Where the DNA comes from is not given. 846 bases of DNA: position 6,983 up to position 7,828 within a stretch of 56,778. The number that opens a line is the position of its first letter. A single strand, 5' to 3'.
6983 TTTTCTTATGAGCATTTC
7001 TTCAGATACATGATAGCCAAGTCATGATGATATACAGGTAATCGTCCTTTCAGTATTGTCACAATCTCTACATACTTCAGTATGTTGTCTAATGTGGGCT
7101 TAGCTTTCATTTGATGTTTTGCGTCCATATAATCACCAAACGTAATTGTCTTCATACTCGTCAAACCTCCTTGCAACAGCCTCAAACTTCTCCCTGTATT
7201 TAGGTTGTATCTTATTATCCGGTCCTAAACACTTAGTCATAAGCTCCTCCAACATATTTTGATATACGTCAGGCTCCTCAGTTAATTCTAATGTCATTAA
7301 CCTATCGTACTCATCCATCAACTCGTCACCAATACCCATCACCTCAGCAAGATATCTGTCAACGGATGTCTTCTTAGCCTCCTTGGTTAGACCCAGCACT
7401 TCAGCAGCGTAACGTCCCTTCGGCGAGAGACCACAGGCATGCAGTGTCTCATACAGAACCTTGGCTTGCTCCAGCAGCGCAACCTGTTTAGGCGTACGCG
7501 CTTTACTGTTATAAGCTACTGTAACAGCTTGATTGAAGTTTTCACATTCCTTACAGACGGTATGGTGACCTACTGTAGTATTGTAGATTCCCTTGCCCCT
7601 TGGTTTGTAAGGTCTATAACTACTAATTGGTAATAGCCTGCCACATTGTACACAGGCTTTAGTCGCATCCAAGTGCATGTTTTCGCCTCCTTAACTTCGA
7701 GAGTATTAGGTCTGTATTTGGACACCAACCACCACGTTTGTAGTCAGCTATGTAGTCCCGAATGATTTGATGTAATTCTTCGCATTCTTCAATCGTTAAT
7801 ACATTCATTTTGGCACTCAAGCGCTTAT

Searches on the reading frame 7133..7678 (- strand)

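Call 17: search_protein_families(library=pfam, proteins=[window:7133-7678:-], max_evalue=0.01)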
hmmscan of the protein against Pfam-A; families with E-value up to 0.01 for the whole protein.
window:7133-7678:- (181 aa): 0 families

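Call 18: search_protein_families(library=phrogs, proteins=[window:7133-7678:-], max_evalue=0.01)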
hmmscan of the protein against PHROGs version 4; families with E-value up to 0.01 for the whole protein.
window:7133-7678:- (181 aa): 3 families
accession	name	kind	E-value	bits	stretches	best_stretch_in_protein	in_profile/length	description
phrog_1035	-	DNA, RNA and nucleotide metabolism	0.002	19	1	4-85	61-116/271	endonuclease VII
phrog_2255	-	DNA, RNA and nucleotide metabolism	0.0023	18.4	1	5-75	52-109/211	HNH endonuclease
phrog_2340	-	DNA, RNA and nucleotide metabolism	0.0087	17.2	0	4-53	6-49/171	endonuclease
